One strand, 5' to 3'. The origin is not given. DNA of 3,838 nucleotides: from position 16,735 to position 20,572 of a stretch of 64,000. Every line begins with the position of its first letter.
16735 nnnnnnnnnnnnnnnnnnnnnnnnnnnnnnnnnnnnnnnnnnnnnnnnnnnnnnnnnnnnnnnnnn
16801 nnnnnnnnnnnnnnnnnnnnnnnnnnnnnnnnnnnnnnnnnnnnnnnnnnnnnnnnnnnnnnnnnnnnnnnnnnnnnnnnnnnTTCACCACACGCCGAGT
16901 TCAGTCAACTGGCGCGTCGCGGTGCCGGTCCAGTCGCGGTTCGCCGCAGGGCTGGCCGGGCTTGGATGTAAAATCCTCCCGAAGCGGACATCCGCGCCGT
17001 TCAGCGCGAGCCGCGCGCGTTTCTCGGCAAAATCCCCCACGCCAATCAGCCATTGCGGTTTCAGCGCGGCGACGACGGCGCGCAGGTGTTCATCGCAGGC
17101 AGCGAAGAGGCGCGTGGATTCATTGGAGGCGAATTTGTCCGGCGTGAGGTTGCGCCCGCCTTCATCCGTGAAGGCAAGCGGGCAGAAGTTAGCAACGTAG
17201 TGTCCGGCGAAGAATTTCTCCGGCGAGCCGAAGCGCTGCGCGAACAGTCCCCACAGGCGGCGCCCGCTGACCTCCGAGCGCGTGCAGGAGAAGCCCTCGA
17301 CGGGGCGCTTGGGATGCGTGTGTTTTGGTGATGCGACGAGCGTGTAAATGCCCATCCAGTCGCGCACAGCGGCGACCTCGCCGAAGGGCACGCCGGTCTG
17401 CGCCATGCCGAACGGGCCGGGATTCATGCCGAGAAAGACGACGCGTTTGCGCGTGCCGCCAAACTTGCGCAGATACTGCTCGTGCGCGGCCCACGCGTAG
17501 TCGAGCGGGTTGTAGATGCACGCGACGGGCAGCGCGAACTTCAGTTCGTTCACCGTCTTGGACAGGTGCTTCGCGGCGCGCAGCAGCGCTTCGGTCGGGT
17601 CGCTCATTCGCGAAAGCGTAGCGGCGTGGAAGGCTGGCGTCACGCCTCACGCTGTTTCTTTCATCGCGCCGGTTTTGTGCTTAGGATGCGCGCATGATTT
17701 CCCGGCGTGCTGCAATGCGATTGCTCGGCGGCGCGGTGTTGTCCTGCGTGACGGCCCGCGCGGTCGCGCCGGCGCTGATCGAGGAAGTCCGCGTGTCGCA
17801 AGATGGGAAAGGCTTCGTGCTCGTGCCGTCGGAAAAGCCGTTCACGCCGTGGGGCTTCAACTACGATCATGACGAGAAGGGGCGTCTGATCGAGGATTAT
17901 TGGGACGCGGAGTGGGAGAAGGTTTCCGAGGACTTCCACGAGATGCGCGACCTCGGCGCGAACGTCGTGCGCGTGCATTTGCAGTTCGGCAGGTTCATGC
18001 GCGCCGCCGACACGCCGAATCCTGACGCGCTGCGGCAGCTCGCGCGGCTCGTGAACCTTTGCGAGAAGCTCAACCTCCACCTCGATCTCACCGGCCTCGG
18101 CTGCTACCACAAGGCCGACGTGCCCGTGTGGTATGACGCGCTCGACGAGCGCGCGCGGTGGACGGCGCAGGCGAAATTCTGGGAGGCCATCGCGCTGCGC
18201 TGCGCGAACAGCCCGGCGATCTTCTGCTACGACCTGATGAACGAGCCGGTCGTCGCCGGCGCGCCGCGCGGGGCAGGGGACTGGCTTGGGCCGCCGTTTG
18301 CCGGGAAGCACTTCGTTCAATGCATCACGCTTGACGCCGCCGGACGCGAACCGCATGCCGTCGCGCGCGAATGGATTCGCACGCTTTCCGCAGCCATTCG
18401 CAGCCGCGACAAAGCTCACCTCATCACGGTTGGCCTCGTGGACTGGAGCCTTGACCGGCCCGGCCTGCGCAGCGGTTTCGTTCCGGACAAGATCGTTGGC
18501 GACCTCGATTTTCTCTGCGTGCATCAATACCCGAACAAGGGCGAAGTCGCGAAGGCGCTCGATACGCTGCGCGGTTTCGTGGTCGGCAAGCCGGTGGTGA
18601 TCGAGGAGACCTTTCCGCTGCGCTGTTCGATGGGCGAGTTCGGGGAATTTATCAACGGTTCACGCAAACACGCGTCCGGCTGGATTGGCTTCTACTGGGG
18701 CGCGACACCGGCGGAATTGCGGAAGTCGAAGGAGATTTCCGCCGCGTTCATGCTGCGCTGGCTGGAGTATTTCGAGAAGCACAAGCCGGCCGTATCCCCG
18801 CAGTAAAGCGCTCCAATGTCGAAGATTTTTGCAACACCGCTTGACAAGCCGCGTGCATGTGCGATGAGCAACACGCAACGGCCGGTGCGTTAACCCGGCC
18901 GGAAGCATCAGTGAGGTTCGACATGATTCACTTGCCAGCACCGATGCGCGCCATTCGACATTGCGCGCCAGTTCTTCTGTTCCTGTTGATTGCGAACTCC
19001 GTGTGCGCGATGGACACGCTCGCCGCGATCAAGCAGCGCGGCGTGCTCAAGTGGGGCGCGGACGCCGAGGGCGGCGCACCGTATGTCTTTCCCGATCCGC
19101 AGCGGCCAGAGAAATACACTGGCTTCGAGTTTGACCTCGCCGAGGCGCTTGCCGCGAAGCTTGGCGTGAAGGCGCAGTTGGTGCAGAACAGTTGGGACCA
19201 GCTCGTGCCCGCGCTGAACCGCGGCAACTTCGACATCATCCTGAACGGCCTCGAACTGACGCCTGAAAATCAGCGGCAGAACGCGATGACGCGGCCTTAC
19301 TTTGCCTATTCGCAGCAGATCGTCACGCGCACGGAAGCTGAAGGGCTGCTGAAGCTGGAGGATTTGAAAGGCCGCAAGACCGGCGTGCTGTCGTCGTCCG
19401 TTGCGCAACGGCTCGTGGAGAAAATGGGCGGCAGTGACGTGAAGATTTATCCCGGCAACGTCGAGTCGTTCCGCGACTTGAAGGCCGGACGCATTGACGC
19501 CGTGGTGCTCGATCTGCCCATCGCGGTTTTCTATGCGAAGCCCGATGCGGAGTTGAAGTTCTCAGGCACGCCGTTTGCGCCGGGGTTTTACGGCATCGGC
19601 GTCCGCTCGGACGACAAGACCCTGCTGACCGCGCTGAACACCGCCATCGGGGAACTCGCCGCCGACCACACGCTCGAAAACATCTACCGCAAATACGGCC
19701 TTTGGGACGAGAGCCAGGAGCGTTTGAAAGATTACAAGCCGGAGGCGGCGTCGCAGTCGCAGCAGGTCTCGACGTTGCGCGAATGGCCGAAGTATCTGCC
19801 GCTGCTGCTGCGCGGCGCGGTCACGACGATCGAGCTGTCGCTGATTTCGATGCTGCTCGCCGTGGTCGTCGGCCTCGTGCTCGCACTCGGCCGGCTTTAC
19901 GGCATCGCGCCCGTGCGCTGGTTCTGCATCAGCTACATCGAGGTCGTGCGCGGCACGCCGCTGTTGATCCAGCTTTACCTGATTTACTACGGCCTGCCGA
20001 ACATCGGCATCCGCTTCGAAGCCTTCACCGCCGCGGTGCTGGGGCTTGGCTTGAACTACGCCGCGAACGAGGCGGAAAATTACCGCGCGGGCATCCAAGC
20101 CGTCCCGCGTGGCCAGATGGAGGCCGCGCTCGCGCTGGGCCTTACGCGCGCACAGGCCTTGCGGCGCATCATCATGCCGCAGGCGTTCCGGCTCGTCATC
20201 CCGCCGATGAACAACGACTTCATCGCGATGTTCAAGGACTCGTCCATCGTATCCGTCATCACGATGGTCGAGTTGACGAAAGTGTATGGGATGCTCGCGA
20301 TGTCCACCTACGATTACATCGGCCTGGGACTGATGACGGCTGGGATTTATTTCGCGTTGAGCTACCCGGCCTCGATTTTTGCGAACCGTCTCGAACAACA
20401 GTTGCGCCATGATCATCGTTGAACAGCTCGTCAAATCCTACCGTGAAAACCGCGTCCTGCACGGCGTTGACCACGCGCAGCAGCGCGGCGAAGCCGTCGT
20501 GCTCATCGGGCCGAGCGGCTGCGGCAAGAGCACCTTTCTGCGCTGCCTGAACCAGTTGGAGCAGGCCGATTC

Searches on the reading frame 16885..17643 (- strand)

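Call 24: search_protein_families(library=pfam, proteins=[window:16885-17643:-], max_evalue=0.001)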
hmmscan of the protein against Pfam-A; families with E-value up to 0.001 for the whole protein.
window:16885-17643:- (252 aa): 1 family
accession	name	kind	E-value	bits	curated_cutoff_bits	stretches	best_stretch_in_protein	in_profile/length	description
PF03167.25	UDG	-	1.8e-09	38.3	24.3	1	61-231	3-122/141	Uracil DNA glycosylase superfamily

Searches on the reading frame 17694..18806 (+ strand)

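Call 24: search_protein_families(library=pfam, proteins=[window:17694-18806:+], max_evalue=0.001)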
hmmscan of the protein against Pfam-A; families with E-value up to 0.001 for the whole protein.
window:17694-18806:+ (370 aa): 1 family
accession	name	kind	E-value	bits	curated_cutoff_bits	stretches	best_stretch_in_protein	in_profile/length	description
PF00150.24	Cellulase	-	7.7e-13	49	23.5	1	76-281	22-197/272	Cellulase (glycosyl hydrolase family 5)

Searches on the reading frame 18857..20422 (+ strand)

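Call 24: search_protein_families(library=pfam, proteins=[window:18857-20422:+], max_evalue=0.001)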
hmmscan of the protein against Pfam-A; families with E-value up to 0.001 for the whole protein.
window:18857-20422:+ (521 aa): 3 families
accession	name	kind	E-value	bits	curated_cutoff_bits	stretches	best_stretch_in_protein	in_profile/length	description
PF00497.25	SBP_bac_3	-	3.1e-29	101.8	26.4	1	73-281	9-130/132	Bacterial extracellular solute-binding proteins, family 3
PF00528.27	BPD_transp_1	-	2.3e-19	70.3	26.4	1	336-517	2-183/184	Binding-protein-dependent transport system inner membrane component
PF09084.16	NMT1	-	0.00065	20.1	20.5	0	154-217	76-145/216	NMT1/THI5 like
